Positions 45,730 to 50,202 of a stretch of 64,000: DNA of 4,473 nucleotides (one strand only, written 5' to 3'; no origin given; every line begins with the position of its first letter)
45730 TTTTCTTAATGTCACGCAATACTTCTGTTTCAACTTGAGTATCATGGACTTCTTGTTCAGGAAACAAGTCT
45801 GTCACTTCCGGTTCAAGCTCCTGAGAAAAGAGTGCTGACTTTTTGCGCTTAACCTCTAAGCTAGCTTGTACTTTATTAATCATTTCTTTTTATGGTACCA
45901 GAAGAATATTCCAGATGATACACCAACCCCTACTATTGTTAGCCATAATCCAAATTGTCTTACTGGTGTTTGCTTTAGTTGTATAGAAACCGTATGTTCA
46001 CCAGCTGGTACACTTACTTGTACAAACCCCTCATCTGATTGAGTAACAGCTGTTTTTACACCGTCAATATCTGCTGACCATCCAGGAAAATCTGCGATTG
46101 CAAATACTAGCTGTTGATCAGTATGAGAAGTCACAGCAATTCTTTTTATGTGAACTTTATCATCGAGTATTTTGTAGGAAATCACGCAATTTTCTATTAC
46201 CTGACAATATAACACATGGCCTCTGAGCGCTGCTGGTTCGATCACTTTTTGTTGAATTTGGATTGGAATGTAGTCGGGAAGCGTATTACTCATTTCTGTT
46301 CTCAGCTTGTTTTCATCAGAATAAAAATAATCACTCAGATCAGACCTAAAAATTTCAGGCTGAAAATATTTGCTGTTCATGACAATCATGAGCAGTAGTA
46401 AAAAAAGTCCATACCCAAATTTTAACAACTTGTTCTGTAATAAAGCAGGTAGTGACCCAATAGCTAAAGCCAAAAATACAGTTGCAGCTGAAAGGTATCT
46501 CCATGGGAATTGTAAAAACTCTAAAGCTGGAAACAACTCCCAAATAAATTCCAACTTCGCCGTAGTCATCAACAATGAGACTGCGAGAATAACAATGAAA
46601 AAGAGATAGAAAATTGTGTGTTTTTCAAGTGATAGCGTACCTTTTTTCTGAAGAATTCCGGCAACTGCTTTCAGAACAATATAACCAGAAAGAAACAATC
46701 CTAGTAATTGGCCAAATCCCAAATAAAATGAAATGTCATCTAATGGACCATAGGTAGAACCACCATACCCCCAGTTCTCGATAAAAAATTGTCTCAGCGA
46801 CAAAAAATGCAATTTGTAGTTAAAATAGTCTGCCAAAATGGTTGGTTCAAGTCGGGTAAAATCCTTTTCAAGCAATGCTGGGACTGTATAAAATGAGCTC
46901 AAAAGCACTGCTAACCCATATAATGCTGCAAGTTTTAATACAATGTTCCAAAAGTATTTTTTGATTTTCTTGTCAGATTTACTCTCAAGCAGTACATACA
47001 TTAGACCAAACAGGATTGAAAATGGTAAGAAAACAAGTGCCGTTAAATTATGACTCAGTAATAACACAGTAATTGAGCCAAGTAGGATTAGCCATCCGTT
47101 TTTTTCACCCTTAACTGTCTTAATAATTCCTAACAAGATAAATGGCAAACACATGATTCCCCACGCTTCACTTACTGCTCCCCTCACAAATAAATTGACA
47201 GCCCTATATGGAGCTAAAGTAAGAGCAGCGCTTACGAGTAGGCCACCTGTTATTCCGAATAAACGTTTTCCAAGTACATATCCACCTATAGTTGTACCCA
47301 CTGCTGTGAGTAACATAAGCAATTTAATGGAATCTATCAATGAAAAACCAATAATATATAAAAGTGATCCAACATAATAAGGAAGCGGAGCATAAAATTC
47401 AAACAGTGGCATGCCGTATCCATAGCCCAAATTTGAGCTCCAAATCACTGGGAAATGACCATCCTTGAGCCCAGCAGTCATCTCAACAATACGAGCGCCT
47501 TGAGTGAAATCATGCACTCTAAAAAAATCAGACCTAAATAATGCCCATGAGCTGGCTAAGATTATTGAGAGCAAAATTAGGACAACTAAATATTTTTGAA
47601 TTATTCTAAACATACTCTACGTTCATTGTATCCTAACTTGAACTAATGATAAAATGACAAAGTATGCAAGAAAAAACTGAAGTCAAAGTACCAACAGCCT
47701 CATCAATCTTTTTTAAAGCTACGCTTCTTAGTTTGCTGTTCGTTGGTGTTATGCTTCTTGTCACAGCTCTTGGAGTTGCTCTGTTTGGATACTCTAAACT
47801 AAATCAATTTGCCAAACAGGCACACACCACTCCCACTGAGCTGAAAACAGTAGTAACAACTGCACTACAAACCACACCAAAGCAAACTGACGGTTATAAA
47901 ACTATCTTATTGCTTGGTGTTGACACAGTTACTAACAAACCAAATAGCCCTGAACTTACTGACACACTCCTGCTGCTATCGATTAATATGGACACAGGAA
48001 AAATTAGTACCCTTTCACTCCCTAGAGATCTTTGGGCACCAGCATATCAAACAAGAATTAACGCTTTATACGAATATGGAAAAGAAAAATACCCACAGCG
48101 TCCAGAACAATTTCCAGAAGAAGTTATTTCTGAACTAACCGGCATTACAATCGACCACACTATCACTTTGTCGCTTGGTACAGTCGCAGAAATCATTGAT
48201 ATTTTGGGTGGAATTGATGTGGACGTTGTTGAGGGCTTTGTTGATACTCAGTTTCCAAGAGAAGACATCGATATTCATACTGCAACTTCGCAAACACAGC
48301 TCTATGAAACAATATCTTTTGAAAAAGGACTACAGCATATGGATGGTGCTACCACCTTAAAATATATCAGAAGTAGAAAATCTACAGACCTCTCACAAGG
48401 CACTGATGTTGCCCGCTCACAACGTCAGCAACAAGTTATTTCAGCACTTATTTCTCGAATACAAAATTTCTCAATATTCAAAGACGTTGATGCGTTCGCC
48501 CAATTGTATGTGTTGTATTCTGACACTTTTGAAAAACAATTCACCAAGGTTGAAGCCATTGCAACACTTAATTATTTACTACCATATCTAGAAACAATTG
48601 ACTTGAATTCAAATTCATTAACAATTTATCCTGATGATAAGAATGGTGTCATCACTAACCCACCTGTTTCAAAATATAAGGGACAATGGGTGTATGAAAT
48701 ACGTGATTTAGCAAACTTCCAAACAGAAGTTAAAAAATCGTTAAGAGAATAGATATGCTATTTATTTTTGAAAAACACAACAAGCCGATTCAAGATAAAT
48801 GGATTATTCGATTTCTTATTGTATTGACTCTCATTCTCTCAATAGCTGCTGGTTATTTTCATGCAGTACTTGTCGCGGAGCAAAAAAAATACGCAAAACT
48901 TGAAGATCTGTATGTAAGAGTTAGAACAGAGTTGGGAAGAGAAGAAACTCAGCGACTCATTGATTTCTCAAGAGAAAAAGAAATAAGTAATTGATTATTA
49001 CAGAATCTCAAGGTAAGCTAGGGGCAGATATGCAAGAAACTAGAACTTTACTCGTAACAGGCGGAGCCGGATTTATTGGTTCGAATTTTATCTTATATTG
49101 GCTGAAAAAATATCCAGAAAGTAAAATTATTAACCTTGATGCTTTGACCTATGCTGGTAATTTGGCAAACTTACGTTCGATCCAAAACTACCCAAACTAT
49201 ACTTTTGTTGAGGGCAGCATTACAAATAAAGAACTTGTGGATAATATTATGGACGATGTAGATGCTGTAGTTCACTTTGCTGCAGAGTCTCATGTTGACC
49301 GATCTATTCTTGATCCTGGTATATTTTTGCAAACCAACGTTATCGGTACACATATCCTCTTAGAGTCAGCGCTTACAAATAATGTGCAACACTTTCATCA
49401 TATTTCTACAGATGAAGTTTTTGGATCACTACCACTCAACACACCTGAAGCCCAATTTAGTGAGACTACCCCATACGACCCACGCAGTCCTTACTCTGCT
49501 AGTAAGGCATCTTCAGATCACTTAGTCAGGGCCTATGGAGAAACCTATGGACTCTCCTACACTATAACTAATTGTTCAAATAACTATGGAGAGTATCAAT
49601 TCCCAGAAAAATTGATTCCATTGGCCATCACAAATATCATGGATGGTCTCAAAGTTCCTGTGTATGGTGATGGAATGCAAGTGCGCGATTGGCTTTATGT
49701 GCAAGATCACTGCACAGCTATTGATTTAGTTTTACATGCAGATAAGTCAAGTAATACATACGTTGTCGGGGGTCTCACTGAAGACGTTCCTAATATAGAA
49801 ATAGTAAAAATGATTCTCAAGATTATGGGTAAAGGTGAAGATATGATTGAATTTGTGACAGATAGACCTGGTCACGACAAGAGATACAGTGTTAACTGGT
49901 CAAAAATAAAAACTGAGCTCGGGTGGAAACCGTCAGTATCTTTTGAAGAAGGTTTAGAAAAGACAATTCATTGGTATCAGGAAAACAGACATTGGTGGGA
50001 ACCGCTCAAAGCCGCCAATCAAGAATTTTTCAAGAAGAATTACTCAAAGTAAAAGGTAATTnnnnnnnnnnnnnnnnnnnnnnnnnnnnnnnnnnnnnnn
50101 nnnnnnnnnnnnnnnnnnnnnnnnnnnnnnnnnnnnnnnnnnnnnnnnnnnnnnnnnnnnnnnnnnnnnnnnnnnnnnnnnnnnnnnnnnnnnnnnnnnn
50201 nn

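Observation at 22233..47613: Unusually dense array of ~11 polytopic GT-C-type membrane glycosyltransferases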

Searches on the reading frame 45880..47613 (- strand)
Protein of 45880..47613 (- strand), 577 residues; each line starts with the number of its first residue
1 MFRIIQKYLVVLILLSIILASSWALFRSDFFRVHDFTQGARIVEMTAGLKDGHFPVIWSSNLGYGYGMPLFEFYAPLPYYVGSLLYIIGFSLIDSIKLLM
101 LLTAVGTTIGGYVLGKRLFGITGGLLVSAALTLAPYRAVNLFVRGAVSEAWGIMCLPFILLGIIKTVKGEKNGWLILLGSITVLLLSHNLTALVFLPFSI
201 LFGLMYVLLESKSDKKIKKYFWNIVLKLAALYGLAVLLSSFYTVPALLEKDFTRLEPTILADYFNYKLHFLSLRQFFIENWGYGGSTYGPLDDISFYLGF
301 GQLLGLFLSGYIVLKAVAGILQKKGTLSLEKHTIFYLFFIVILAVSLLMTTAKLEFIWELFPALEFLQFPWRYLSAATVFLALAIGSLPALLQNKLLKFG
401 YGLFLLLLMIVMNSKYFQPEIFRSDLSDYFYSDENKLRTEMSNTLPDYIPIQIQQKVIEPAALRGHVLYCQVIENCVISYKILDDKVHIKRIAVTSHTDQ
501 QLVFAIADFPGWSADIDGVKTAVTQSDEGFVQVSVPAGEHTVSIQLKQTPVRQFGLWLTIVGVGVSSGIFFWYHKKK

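Call 4: search_protein_families(library=pfam, proteins=[window:45880-47613:-], max_evalue=0.01)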
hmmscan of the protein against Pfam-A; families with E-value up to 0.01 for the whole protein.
window:45880-47613:- (577 aa): 2 families
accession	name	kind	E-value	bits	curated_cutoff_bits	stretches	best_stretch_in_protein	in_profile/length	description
PF10131.15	PTPS_related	-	1.3e-09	37.5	26.4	1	71-412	1-302/621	6-pyruvoyl-tetrahydropterin synthase related domain; membrane protein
PF09586.16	YfhO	-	1.6e-06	27.2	28.5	1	493-545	769-822/835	Bacterial membrane protein YfhO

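Call 14: search_protein_families(library=ncbifam, proteins=[window:45880-47613:-], max_evalue=0.01)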
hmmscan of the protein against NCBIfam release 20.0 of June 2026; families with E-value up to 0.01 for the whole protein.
window:45880-47613:- (577 aa): 0 families

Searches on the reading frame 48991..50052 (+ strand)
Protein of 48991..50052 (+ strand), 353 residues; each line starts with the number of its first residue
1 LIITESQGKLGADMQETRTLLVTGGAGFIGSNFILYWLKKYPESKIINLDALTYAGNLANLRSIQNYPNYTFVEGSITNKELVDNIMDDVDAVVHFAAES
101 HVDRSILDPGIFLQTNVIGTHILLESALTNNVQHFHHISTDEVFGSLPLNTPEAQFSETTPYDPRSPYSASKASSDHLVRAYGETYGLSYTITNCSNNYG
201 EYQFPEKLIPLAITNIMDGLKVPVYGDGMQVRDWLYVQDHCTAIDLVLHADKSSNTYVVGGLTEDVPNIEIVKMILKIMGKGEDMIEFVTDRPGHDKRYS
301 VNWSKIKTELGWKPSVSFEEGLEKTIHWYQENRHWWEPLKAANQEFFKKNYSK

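Call 8: search_protein_families(library=pfam, proteins=[window:48991-50052:+], max_evalue=0.001)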
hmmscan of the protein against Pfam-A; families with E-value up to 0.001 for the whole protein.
window:48991-50052:+ (353 aa): 8 families
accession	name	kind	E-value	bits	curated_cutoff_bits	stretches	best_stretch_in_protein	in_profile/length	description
PF16363.11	GDP_Man_Dehyd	-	5.7e-85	286.1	27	1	21-325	1-332/332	GDP-mannose 4,6 dehydratase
PF01370.27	Epimerase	-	9.6e-66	222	20.9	1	21-260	2-240/240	NAD dependent epimerase/dehydratase family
PF01073.25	3Beta_HSD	-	2.1e-19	70.1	22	1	21-243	1-224/280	3-beta hydroxysteroid dehydrogenase/isomerase family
PF02719.21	Polysacc_synt_2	-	2.2e-16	60.3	20.2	1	20-142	1-130/293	Polysaccharide biosynthesis protein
PF07993.18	NAD_binding_4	-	5e-15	55.8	20.1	1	80-197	79-206/258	Male sterility protein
PF04321.23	RmlD_sub_bind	-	2.8e-10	40.2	27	1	19-186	2-143/287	RmlD substrate binding domain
PF13460.12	NAD_binding_10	-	7.2e-06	26.4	27.2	1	57-192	28-140/184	NAD(P)H-binding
PF05368.20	NmrA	-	0.00055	20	27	0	17-281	2-236/298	NmrA-like family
